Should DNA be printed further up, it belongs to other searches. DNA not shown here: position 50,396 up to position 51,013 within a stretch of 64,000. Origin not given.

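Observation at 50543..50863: Phage-encoded ClpS (N-degron adaptor) homologue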

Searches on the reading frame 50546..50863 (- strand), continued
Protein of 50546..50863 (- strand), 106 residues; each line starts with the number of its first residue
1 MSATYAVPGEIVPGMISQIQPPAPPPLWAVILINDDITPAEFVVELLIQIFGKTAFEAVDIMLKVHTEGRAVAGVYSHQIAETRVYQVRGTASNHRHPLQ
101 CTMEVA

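Call 28: get_annotated_region(hit=H11, flank=2000)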
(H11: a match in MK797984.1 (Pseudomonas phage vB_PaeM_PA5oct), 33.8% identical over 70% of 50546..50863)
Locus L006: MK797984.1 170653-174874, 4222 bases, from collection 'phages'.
description: Pseudomonas phage vB_PaeM_PA5oct, complete genome.
organism: Pseudomonas phage vB_PaeM_PA5oct (NCBI taxid 2163605)
taxonomy: Viruses; Duplodnaviria; Heunggongvirae; Uroviricota; Caudoviricetes; Arenbergviridae; Wroclawvirus; Wroclawvirus PA5oct
host: -; source: -; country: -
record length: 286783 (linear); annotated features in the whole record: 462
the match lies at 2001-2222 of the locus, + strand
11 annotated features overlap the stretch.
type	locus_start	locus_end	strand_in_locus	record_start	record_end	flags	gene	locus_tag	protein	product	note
CDS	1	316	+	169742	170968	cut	-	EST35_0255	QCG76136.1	ATP-dependent Clp protease ATP-binding subunit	ATP-dependent Clp protease ATP-binding subunit ClpX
CDS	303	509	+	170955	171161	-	-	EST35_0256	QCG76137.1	30S ribosomal protein S21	-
CDS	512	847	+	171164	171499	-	-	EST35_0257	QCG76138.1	hypothetical protein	-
CDS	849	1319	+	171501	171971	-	-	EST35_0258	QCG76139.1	hypothetical protein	-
CDS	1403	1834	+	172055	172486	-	-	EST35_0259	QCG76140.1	heat shock protein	-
CDS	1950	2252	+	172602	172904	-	-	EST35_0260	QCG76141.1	ATP-dependent Clp protease adapter protein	ATP-dependent Clp protease adapter protein ClpS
CDS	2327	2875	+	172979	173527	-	-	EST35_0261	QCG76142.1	hypothetical protein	ESI-MS/MS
CDS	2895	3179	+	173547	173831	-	-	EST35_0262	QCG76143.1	hypothetical protein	-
CDS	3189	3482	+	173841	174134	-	-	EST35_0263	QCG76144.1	hypothetical protein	-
CDS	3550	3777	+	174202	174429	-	-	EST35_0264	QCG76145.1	hypothetical protein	-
CDS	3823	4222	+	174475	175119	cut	-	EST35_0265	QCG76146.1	FtsH-interacting integral membrane protein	-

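Call 29: get_annotated_region(hit=H8, flank=2000)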
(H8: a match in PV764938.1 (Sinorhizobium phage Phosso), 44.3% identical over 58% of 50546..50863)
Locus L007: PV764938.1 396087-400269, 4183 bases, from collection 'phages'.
description: Sinorhizobium phage Phosso, complete genome.
organism: Sinorhizobium phage Phosso (NCBI taxid 3435197)
taxonomy: Viruses
host: Sinohrizobium meliloti NRRL L-50; source: soil; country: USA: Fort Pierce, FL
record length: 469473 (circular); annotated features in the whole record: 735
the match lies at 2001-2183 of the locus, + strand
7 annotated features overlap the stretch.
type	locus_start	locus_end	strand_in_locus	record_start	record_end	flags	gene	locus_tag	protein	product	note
CDS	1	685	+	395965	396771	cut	-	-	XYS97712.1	hypothetical protein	558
CDS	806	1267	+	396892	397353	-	-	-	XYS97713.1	small heat shock protein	559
CDS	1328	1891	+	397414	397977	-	-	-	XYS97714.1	thymidine kinase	560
CDS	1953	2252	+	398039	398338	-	-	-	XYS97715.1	ATP-dependent Clp protease adaptor protein ClpS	561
CDS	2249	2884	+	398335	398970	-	-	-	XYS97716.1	hypothetical protein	562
CDS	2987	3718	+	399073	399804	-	-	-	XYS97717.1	hypothetical protein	563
CDS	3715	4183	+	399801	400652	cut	-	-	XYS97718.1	hypothetical protein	564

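Call 30: get_annotated_region(hit=H6, flank=2000)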
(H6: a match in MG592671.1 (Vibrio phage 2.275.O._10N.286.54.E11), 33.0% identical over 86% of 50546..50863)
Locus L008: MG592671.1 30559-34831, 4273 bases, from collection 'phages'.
description: Vibrio phage 2.275.O._10N.286.54.E11, partial genome.
organism: Vibrio phage 2.275.O._10N.286.54.E11 (NCBI taxid 1881285)
taxonomy: Viruses; Duplodnaviria; Heunggongvirae; Uroviricota; Caudoviricetes
host: Vibrio cyclitrophicus; source: iron chloride precipitation of 0.2um-filtered seawater, resuspended in oxalate solution; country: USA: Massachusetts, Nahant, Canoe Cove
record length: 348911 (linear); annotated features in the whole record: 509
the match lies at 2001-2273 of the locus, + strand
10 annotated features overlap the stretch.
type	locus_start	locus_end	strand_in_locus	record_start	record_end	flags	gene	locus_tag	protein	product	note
CDS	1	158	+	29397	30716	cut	-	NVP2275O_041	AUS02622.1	P-loop containing nucleoside triphosphate hydrolase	NVP2275O_041; cvp_best_match:RF_PEP_414087228; InterPro:IPR027417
CDS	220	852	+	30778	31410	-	-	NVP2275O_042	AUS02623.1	hypothetical protein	NVP2275O_042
CDS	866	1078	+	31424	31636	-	-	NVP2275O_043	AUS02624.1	hypothetical protein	NVP2275O_043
CDS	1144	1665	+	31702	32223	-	-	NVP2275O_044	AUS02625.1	translation initiation factor IF-3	NVP2275O_044; tara_best_match:OM-RGC.v1.018611987; cvp_best_match:RF_PEP_414087231; InterPro:IPR019814; ...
CDS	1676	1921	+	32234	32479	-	-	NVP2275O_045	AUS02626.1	RpsU3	NVP2275O_045; tara_best_match:OM-RGC.v1.032382201; InterPro:IPR001911; kegg:none|pfam:PF01165|cog:COG0828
CDS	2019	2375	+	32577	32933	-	-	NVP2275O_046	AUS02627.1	ribosomal protein L7/L12/ClpS-like adaptor protein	NVP2275O_046; InterPro:IPR014719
CDS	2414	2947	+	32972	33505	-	-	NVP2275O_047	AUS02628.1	KTSC domain protein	NVP2275O_047; cvp_best_match:RF_PEP_414087233; InterPro:IPR025309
CDS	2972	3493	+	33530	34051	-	-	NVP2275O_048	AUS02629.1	hypothetical protein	NVP2275O_048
CDS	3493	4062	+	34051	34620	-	-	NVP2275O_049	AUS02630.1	manganese/iron superoxide dismutase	NVP2275O_049; tara_best_match:OM-RGC.v1.017085054; InterPro:IPR019832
CDS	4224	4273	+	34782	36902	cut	-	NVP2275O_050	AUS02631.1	DNA topoisomerase, type IIA subunit B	NVP2275O_050; cvp_best_match:NCBI_PEP_441462845; InterPro:IPR013506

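Call 31: get_annotated_region(hit=H7, flank=5000)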
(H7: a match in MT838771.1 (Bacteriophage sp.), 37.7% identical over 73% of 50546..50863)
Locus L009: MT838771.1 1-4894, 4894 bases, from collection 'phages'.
description: UNVERIFIED: Bacteriophage sp. clone scaffold_8661 genomic sequence.
organism: Bacteriophage sp. (NCBI taxid 38018)
taxonomy: Viruses
host: -; source: human fecal samples; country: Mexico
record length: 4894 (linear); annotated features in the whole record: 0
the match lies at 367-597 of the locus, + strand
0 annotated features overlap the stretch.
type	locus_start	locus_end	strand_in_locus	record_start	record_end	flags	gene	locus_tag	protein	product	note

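Call 33: find_related_loci(query=window:50546-50863:-, collection=genome_contigs, flank=3000)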
Query window:50546-50863:- (106 aa) in genome_contigs; peptide patterns used: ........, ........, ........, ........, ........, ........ (x = any residue, [..] = any of these).
168 stretches matched a pattern; 1 encode a relative of the query (tblastn E <= 1e-3); 1 distinct loci.
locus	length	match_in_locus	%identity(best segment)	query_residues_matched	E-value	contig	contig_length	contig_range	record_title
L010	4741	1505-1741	48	28-106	6e-22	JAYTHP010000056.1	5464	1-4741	MAG: Oligoflexia bacterium isolate GFS_2541 GFS_2541_55, whole genome shotgun sequence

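Call 49: find_related_loci(query=A1, collection=viral_contigs, flank=4000)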
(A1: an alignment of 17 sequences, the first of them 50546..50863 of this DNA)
Query A1 (106 aa) in viral_contigs; peptide patterns used: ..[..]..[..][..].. (x = any residue, [..] = any of these).
599 stretches matched a pattern (row limit reached: there are more); 593 encode a relative of the query (tblastn E <= 1e-3); the best 80 are kept; 80 distinct loci.
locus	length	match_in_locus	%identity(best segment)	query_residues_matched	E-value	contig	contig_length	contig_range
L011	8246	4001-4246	46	25-106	1e-24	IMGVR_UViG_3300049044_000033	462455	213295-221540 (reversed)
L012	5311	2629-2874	49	23-104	7e-24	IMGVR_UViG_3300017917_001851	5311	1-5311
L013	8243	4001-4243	51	24-104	6e-24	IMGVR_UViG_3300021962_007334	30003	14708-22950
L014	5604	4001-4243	51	24-104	6e-24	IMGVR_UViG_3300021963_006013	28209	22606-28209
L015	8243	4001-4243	49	24-104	2e-23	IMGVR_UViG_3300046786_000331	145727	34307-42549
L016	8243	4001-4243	51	24-104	3e-23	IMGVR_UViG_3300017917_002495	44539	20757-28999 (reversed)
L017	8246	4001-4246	50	23-104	5e-23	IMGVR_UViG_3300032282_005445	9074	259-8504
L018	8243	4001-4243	52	24-104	5e-23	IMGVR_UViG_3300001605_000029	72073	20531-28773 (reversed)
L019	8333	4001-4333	40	8-104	6e-23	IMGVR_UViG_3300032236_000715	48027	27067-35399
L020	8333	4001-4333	40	8-104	3e-23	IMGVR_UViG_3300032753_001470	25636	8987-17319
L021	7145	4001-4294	41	1-104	1e-22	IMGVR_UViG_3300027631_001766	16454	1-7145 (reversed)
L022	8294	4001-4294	44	1-104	2e-22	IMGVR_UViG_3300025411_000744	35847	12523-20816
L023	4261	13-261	45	24-106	2e-22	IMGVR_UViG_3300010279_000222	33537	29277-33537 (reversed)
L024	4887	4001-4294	44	1-104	2e-22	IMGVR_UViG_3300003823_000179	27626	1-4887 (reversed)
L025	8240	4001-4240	48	25-104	2e-22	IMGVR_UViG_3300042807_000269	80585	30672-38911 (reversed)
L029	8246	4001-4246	48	24-105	2e-22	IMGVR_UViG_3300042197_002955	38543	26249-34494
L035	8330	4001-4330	40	8-104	4e-22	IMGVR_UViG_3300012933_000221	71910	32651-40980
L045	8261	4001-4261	45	18-104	8e-22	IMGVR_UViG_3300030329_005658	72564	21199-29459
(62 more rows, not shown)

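Call 55: search_protein_representatives(protein=window:50546-50863:-)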
Query: 106 residues. Proteins with E-value up to 0.001 (for the whole library): 3666; up to 1e-10: 1041; up to 1e-30: 3. The best 150 are listed.
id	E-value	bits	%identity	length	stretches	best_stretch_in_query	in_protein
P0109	1.9e-34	133.9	49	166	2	24-104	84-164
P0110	4.0e-33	129.7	69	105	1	20-106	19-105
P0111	1.4e-31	124.7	66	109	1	18-105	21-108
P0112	1.2e-22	96.0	48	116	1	4-105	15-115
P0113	1.5e-22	95.8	57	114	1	23-104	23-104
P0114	2.9e-22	94.8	58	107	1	21-105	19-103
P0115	3.7e-22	94.5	57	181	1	23-104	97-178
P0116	6.8e-22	93.6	54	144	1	24-105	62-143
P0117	6.9e-22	93.6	57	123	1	20-105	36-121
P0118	7.1e-22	93.6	55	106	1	13-105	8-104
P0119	1.2e-21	92.9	50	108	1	9-104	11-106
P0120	1.4e-21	92.7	49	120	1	19-105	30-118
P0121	1.6e-21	92.4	55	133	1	18-104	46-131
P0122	2.1e-21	92.0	55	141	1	21-104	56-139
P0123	2.2e-21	92.0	59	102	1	23-104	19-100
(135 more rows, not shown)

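Call 57: find_encoding_contigs(protein=P0110, flank=10000)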
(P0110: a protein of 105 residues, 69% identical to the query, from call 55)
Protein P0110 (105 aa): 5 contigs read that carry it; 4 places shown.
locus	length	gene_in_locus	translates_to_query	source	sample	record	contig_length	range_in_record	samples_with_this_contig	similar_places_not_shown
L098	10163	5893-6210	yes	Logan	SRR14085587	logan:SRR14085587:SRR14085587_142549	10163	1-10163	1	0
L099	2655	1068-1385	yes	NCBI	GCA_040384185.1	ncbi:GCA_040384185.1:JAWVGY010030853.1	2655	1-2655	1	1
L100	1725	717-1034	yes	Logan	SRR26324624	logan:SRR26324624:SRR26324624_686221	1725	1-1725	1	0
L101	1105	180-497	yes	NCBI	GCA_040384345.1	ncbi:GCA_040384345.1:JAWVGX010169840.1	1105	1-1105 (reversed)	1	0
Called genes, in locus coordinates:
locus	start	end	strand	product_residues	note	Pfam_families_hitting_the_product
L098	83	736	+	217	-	PF04545:Sigma70_r4 (weak)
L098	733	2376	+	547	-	-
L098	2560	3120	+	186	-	-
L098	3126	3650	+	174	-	-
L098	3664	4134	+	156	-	-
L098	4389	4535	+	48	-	-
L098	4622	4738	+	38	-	-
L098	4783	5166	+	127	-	-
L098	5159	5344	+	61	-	-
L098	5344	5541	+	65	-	-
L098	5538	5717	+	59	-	-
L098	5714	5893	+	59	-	-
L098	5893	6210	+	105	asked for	PF02617:ClpS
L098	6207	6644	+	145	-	-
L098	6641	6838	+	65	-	-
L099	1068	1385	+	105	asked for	PF02617:ClpS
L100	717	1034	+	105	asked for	PF02617:ClpS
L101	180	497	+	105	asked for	PF02617:ClpS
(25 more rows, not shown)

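Call 58: find_encoding_contigs(protein=P0111, flank=10000)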
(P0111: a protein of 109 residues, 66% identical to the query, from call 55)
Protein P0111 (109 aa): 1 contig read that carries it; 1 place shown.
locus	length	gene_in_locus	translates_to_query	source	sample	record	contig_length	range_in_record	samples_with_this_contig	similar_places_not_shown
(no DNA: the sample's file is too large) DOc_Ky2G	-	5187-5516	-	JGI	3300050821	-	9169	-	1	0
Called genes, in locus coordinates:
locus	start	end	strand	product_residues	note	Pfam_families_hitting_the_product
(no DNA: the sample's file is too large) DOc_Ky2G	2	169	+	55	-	?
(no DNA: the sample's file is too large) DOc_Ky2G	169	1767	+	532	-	-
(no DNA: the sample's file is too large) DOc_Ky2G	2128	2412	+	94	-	-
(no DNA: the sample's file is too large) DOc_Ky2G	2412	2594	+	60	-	-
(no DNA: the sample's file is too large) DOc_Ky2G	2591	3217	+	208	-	-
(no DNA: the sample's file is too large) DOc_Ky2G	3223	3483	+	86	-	-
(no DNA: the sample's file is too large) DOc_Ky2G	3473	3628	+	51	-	-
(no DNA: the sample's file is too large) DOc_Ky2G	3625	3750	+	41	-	-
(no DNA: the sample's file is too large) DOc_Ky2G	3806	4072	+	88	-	-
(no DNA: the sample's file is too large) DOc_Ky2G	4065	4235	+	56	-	-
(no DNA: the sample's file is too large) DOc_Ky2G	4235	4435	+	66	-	-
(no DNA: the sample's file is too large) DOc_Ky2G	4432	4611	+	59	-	-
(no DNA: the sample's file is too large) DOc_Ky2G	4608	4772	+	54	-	-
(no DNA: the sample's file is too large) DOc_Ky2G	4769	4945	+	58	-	-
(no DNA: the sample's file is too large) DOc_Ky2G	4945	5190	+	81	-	-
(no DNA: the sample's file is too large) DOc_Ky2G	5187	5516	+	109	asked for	PF02617:ClpS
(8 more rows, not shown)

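Call 71: search_protein_families(library=padloc, proteins=[window:50546-50863:-], max_evalue=0.01)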
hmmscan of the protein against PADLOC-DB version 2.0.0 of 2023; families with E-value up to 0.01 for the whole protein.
window:50546-50863:- (106 aa): 0 families

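Call 78: search_protein_families(library=phrogs, proteins=[L013:1506-3404:+, L013:5762-7192:+, L018:2369-3406:+, L019:5577-7031:+, L022:5478-6701:+, L025:6549-7703:+, L029:1707-3320:+, L035:5505-7418:+, L045:633-1775:+], max_evalue=0.00001)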
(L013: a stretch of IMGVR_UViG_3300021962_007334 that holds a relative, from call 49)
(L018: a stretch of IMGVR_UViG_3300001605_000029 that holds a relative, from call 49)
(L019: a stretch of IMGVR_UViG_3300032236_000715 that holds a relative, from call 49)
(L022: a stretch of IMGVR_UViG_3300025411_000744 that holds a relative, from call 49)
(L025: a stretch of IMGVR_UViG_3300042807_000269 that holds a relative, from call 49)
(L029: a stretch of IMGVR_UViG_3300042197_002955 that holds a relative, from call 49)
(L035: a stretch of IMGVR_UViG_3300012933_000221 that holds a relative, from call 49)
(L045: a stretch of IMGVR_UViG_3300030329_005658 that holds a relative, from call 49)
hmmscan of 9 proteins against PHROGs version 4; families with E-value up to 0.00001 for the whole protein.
L013:1506-3404:+ (633 aa): 3 families
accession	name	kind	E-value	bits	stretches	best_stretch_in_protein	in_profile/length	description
phrog_22485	-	unknown function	1.1e-276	920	1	1-632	1-631/634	-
phrog_22570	-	unknown function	5.3e-15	55.9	1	5-377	8-323/682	-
phrog_691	-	DNA, RNA and nucleotide metabolism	2.5e-09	37.8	1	166-377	148-320/329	partition protein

L013:5762-7192:+ (477 aa): 0 families

L018:2369-3406:+ (346 aa): 1 family
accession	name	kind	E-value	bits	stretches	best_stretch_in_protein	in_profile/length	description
phrog_22485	-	unknown function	2.8e-133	446.3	1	5-346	283-631/634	-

L019:5577-7031:+ (485 aa): 0 families

L022:5478-6701:+ (408 aa): 1 family
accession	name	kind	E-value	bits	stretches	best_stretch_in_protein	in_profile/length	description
phrog_13937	-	unknown function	2.2e-42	146.5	1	48-321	18-294/305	-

L025:6549-7703:+ (385 aa): 0 families

L029:1707-3320:+ (538 aa): 1 family
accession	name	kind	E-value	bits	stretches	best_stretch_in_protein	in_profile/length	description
phrog_5725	-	other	3.3e-176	588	1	3-524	4-534/540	chaperonin groEL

L035:5505-7418:+ (638 aa): 0 families

L045:633-1775:+ (381 aa): 0 families

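Call 85: predict_structure(alignment_id=A3)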
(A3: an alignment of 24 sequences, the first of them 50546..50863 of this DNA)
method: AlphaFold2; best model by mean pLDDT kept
length: 106 residues; sequences in the alignment: 24
mean_pLDDT: 84.2   pTM: 0.66
mean pLDDT of the five models: 84.2, 81.6, 81.5, 77.4, 77.2
residues with pLDDT >= 90: 76; 70-90: 10; 50-70: 5; < 50: 15
segments of 3 or more residues with pLDDT < 50: 1-15
pLDDT, mean of each block of 10 residues (from residue 1): 42 53 85 93 95 95 94 94 94 91 92
secondary structure, 60 per line:
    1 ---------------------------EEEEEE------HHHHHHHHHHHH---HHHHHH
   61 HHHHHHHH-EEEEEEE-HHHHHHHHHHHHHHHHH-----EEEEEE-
elements in order: E28-33 H40-51 H55-68 E70-76 H78-94 E100-105
